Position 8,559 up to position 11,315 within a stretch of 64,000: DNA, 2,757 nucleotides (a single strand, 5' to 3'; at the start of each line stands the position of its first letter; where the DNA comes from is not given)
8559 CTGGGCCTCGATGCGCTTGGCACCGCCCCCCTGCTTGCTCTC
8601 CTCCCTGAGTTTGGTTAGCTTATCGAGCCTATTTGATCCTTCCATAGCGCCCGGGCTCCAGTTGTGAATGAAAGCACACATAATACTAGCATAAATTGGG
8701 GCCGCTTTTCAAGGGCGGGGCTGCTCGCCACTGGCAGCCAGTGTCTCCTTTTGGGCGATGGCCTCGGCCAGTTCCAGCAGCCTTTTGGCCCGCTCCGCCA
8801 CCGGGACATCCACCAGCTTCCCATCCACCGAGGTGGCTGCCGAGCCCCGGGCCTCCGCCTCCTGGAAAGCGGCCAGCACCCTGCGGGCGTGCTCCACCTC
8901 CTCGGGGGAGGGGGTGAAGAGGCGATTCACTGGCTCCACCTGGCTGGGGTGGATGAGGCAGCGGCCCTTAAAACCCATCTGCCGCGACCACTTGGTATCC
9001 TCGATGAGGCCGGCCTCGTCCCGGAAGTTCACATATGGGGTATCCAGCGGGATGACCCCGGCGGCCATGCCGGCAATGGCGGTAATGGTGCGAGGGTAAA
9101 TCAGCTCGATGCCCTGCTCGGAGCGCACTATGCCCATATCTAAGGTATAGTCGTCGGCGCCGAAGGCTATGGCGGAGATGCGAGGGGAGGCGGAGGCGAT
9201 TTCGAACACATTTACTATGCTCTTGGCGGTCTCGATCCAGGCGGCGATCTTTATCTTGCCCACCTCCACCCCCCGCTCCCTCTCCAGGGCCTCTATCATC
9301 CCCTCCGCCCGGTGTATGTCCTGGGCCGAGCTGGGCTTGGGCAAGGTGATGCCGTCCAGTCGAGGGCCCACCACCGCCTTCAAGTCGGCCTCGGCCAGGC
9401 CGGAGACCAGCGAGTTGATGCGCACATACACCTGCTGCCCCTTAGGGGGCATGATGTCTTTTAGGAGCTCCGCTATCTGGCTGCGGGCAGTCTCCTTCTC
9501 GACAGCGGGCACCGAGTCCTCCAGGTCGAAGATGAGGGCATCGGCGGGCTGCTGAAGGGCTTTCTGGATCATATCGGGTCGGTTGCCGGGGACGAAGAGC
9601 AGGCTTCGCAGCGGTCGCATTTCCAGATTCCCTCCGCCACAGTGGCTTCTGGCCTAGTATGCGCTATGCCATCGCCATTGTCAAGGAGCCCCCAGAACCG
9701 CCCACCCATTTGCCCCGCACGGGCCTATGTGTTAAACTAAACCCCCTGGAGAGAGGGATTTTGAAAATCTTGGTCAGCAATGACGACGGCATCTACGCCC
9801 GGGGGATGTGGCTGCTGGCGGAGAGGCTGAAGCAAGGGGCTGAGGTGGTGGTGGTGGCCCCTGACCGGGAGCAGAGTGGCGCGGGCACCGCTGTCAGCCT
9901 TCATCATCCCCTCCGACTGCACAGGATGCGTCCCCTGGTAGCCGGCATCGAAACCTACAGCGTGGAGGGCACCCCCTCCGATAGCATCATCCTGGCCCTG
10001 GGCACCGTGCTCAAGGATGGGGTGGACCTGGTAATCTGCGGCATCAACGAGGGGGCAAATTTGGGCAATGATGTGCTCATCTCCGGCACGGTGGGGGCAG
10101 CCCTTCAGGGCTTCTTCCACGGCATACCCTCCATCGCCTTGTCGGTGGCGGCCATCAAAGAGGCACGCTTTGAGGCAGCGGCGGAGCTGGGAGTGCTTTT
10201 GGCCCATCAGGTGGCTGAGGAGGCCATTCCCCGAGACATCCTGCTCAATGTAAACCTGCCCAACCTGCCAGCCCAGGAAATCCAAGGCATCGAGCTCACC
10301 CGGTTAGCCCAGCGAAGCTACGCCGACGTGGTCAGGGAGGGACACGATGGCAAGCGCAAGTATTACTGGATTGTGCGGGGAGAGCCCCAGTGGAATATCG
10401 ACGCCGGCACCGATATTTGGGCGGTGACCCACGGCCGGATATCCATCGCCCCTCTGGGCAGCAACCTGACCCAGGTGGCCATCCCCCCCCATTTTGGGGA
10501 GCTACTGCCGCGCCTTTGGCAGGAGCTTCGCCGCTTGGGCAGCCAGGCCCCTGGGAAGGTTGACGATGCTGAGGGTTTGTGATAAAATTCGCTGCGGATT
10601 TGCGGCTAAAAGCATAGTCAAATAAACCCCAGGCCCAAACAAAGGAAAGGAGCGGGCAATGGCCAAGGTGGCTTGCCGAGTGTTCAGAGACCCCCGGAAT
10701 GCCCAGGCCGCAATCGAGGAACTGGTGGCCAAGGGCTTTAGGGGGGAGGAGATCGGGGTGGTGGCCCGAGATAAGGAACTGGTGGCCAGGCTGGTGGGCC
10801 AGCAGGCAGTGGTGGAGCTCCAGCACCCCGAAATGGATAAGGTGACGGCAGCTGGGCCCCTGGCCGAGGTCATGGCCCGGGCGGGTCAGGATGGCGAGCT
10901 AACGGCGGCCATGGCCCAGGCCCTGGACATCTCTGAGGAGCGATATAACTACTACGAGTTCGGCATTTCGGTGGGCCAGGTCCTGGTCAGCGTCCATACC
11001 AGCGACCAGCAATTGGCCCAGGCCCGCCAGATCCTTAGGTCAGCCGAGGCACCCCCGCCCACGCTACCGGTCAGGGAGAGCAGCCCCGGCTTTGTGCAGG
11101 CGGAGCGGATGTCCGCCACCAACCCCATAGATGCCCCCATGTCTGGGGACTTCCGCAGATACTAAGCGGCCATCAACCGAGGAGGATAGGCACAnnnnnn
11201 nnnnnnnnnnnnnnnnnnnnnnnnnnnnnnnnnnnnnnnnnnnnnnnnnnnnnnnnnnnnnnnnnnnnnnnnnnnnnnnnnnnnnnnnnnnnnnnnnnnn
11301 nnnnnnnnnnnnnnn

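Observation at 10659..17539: acsB-acsD-acsC-cooC-acsE cluster with no CODH catalytic subunit, and an internal terminator hairpin after acsB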

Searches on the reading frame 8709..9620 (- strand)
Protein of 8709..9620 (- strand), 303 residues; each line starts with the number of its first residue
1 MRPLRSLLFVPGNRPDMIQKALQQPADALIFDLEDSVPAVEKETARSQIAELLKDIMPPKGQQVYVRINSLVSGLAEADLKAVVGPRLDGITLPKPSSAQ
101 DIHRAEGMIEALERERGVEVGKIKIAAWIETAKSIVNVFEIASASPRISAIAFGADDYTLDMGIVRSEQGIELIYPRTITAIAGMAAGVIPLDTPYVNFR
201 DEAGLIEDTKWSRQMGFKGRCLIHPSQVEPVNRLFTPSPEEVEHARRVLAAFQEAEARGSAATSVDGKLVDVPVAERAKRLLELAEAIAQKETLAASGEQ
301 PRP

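Call 3: search_protein_families(library=pfam, proteins=[window:8709-9620:-])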
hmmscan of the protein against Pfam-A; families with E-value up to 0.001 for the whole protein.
window:8709-9620:- (303 aa): 3 families
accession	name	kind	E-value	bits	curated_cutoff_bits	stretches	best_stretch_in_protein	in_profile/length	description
PF03328.21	HpcH_HpaI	-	1.3e-52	178.7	25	1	5-225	1-221/221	HpcH/HpaI aldolase/citrate lyase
PF15617.12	C-C_Bond_Lyase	-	1.7e-15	57.4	28.4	1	7-270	10-299/320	C-C_Bond_Lyase of the TIM-Barrel fold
PF22484.2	DUF6986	-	5.3e-07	29.3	27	1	91-171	167-254/408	Domain of unknown function (DUF6986)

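Call 51: search_protein_families(library=ncbifam, proteins=[window:8709-9620:-], max_evalue=0.00001)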
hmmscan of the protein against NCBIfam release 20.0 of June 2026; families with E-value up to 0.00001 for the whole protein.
window:8709-9620:- (303 aa): 4 families
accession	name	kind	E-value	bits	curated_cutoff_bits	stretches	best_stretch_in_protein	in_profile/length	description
TIGR01588.1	citE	equivalog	4.8e-80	268.7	443.4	1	2-287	1-285/288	citrate (pro-3S)-lyase subunit beta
NF038242.1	RipC_Ccl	equivalog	2.3e-54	184.7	375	1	4-284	1-267/268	itaconate degradation C-C-lyase RipC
NF041626.1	malyCoAlyase_Halo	equivalog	9.7e-26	90.5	500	1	24-291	33-319/340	L-malyl-CoA/beta-methylmalyl-CoA lyase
NF041315.1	malate_syn_AceB_Halo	equivalog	8.9e-11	41.1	780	1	75-237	99-269/429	malate synthase AceB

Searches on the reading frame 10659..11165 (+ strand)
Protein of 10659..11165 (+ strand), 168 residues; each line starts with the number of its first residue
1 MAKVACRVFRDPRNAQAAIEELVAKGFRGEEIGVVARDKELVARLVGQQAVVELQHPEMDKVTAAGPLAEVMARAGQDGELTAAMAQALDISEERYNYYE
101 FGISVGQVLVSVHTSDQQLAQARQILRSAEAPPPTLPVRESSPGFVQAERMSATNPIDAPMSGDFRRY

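Call 3: search_protein_families(library=pfam, proteins=[window:10659-11165:+])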
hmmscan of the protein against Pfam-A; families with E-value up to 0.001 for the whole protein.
window:10659-11165:+ (168 aa): 1 family
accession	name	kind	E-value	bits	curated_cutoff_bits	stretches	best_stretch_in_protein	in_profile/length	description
PF11181.13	YflT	-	7.1e-09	36.5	26.2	1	8-106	5-99/99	Heat induced stress protein YflT domain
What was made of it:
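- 10659..11165 (+): First operon gene: 168-aa protein with a YflT-like N-domain and an invariant C-terminal tail (NCBI locus tag G4O03_08465). Pfam YflT E 7e-9 (call 3).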

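Call 40: find_homologous_proteins(query=window:10659-11165:+, max_evalue=0.001)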
Query window:10659-11165:+ (168 aa): 83 proteins with E <= 0.001 among 288 candidates.
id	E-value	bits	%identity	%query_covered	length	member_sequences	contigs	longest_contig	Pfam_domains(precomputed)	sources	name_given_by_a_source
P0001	3.4e-101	354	100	100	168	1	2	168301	PF11181.14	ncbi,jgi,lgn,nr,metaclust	ncbi:MAG TPA: hypothetical protein G4O03_08465 [Dehalococcoidia bacterium]|nr:hypothetical protein [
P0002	1.5e-82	293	82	100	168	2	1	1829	PF11181.14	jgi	-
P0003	3.9e-61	224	66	100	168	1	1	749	PF11181.14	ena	-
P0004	6.8e-58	213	61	100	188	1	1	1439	PF11181.14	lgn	-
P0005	3.1e-41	159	50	100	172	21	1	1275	-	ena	-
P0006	5.3e-40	155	50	100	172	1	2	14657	-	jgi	jgi:hypothetical protein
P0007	7.9e-37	145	47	100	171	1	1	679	-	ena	-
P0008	3.0e-36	143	47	100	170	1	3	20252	-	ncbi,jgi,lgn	-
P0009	2.2e-34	137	47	100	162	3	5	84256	-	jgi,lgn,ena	jgi:hypothetical protein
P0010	3.6e-34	136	45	100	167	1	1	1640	-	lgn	-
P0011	2.2e-33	133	47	98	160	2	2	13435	PF11181.14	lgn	-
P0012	2.1e-32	130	47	100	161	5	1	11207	PF11181.14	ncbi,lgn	-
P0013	3.5e-31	126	45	100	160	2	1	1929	-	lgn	-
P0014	1.1e-30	125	44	100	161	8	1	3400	PF11181.14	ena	-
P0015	1.3e-30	124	45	100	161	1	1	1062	PF11181.14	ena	-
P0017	1.8e-30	124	43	100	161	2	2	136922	PF11181.14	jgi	jgi:hypothetical protein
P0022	1.1e-29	121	46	100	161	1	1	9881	PF11181.14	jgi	jgi:hypothetical protein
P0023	1.7e-29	121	43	100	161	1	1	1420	PF11181.14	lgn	-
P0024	2.4e-29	120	42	100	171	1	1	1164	PF11181.14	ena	-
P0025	3.2e-29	120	47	100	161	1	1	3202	PF11181.14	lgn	-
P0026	1.1e-27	115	43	100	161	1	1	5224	PF11181.14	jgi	-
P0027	1.4e-27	115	42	100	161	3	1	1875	PF11181.14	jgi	-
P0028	5.3e-27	113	43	100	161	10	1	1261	PF11181.14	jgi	jgi:hypothetical protein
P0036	5.1e-23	100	39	100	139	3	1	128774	PF11181.14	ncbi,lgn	-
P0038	1.5e-22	98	41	100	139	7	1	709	PF11181.14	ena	-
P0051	1.2e-20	92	36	100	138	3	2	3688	PF11181.14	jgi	jgi:hypothetical protein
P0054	2.5e-20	91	37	100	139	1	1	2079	PF11181.14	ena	-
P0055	2.9e-20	91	39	100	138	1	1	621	PF11181.14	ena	-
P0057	3.5e-20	91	34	100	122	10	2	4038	-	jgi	-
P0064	2.1e-19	88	33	100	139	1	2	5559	PF11181.14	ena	-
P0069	5.0e-19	87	36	100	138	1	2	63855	PF11181.14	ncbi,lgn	-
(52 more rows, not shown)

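Call 51: search_protein_families(library=ncbifam, proteins=[window:10659-11165:+], max_evalue=0.00001)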
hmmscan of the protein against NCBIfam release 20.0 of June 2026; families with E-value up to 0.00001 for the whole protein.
window:10659-11165:+ (168 aa): 0 families

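Call 60: predict_structure(alignment_id=A2)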
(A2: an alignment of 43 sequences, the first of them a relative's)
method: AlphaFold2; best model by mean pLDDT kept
length: 168 residues; sequences in the alignment: 43
mean_pLDDT: 80.0   pTM: 0.69
mean pLDDT of the five models: 80.0, 79.3, 79.0, 77.1, 76.2
residues with pLDDT >= 90: 78; 70-90: 48; 50-70: 27; < 50: 15
segments of 3 or more residues with pLDDT < 50: 137-142, 166-168
pLDDT, mean of each block of 10 residues (from residue 1): 88 92 91 91 79 79 91 84 92 93 92 90 89 52 50 51 49
secondary structure, 60 per line:
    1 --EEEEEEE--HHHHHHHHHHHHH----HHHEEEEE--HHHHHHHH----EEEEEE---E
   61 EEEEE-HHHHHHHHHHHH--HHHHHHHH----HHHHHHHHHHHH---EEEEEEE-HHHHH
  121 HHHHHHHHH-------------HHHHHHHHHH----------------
elements in order: E3-9 H12-24 E32-36 H39-46 E51-56 E60-65 H67-78 H81-88 H93-104 E108-114 H116-129 H143-152
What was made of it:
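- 10659..11165 (+): AF2 model: N-domain pLDDT about 90, tail about 50 (call 60).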

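Call 62: fold_search(model_id=the predicted structure, library=pdb)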
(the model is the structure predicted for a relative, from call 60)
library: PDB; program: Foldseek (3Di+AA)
matches with E <= 10: 301; with E <= 0.001: 0
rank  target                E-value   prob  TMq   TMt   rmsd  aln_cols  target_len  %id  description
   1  9go3_A                4.9e-01  0.08  0.17  0.14  10.6       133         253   10  Sub-open structure of the mechanosensitive channel YbiO (released 2025-02-05)
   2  7d63_RT               5.2e-01  0.04  0.14  0.12  16.8       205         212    9  Cryo-EM structure of 90S preribosome with inactive Utp24 (state C) (released 2021-10-06)
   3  8k9e_D                1.0e+00  0.23  0.39  0.38  14.5       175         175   12  Cryo-EM structure of the photosynthetic alternative complex III from Chloroflexus aurantiacus at 3.3 angstrom (released 2024-03-06)
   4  4bc7_D                1.2e+00  0.18  0.26  0.10   7.2       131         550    6  MAMMALIAN ALKYLDIHYDROXYACETONEPHOSPHATE SYNTHASE: Arg419His mutant (released 2012-11-07)
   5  5ae1_A                1.2e+00  0.16  0.30  0.11   6.6       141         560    8  Ether Lipid-Generating Enzyme AGPS in complex with inhibitor ZINC69435460 (released 2015-09-09)
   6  4bc7_C                1.3e+00  0.04  0.19  0.07  18.4       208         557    8  MAMMALIAN ALKYLDIHYDROXYACETONEPHOSPHATE SYNTHASE: Arg419His mutant (released 2012-11-07)
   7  2gfg_C                1.3e+00  0.02  0.17  0.15  13.1       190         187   10  Crystal structure of a putative adenylate cyclase (bh2851) from bacillus halodurans at 2.12 A resolution (released 2006-05-02)
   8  3jto_A                1.4e+00  0.08  0.19  0.31  11.5       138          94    7  Crystal structure of the c-terminal domain of YpbH (released 2009-09-29)
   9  8dlf_B                1.4e+00  0.05  0.19  0.20   9.3       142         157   10  EBNA1 DNA binding domain (DBD) (458-617)+2 repeats of family repeat (FR) region (released 2023-05-17)
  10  4cnz_F                1.6e+00  0.44  0.28  0.46   5.1       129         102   12  Structure of PII signaling protein GlnZ from Azospirillum brasilense in complex with adenosine diphosphate (released 2014-05-28)
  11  3mhy_A                1.6e+00  0.41  0.30  0.48   8.1       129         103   16  A New PII Protein Structure (released 2010-06-09)
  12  4bc9_C                1.6e+00  0.16  0.28  0.10   6.8       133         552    7  MAMMALIAN ALKYLDIHYDROXYACETONEPHOSPHATE SYNTHASE: WILD-TYPE, ADDUCT WITH CYANOETHYL (released 2012-11-07)
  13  7bpl_MODEL_1_A        1.6e+00  0.06  0.18  0.24  11.6       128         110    9  Solution NMR structure of NF1; de novo designed protein with a novel fold (released 2021-03-24)
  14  6m0r_A                1.6e+00  0.01  0.12  0.04  27.9       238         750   13  2.7A Yeast Vo state3 (released 2020-11-04)
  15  4ky3_B                1.8e+00  0.06  0.22  0.23  12.9       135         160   13  Three-dimensional Structure of the orthorhombic crystal of computationally designed insertion domain , Northeast Struc (released 2013-06-19)
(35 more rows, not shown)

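Call 83: search_protein_representatives(alignment_id=A2)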
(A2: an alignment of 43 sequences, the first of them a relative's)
Query: 43 sequences, 159 profile positions. Proteins with E-value up to 0.001 (for the whole library): 2756; up to 1e-10: 127; up to 1e-30: 49. The best 150 are listed.
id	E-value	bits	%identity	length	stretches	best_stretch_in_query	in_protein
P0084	1.1e-62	227.6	-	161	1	1-159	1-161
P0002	2.2e-54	200.6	-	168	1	1-159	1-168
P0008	8.1e-54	198.8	-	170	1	1-159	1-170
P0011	1.2e-52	195.0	-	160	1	4-159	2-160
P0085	4.5e-52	193.1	-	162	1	1-159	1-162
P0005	2.2e-51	190.8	-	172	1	1-159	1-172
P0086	1.6e-50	188.0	-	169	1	1-159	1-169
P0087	6.1e-50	186.2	-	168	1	1-159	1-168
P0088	4.0e-49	183.5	-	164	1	1-159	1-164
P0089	4.1e-49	183.5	-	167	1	1-159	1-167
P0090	5.6e-48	179.8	-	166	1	1-159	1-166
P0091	7.3e-48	179.4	-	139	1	1-159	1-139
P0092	1.4e-47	178.5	-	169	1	1-159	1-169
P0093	2.7e-47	177.6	-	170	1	1-159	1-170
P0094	3.6e-47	177.2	-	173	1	1-159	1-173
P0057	5.5e-45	170.1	-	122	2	73-159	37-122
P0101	3.7e-43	164.1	-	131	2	71-159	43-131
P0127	3.5e-29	118.7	-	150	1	3-159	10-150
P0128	7.0e-29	117.7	-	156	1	4-159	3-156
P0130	2.2e-28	116.1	-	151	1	1-159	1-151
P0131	1.7e-26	110.0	-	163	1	1-159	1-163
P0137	2.9e-21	93.0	-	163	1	1-159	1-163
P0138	2.0e-20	90.2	-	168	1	1-159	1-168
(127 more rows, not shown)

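Call 84: list_cluster_members(proteins=[P0084, P0091, P0057, P0101, P0127, P0128, P0130, P0131, P0137, P0138])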
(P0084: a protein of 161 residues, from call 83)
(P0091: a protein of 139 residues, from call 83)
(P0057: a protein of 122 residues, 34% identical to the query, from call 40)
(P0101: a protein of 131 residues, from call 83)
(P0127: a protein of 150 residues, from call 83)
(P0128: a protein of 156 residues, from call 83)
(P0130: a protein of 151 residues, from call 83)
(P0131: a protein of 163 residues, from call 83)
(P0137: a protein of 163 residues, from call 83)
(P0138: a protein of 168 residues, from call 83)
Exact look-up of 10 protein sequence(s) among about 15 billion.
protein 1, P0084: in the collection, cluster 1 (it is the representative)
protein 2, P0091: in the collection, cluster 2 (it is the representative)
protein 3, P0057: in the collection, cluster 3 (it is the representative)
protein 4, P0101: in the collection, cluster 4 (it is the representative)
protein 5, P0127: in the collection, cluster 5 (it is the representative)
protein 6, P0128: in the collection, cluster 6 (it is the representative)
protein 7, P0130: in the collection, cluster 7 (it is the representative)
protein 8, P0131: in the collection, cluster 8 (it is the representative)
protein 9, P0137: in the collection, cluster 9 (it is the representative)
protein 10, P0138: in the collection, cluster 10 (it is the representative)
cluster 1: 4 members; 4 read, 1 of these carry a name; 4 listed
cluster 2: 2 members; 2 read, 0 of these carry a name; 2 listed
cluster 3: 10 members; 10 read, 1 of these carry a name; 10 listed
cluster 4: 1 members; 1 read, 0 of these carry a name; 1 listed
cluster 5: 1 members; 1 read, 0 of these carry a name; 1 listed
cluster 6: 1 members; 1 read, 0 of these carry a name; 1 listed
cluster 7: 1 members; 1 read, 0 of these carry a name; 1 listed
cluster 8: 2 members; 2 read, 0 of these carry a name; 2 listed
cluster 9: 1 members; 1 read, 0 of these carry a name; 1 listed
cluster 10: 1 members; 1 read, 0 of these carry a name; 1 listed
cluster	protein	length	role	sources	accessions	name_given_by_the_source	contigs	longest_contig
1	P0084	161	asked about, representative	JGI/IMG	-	-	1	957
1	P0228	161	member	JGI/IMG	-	hypothetical protein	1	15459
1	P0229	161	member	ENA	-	-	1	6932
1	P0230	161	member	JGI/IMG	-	-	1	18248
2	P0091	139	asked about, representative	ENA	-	-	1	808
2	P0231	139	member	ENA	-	-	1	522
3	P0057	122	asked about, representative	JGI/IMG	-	-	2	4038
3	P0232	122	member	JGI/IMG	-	hypothetical protein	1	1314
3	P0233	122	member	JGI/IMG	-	-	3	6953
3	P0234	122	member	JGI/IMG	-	-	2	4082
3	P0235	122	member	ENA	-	-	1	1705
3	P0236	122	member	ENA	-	-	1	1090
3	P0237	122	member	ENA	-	-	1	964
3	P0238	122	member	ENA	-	-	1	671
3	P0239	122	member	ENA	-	-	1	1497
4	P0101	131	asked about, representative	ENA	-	-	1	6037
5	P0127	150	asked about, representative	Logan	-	-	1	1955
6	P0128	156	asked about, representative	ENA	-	-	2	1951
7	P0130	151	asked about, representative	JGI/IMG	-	-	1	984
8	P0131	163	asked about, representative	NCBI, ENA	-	-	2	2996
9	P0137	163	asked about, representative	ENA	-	-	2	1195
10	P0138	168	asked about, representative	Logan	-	-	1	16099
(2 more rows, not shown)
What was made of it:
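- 10659..11165 (+): The tail-bearing subfamily is small: 83 hits among 5.8e9 proteins and about 60 clusters at 50% identity, all from uncultured organisms (calls 40, 83, 84).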
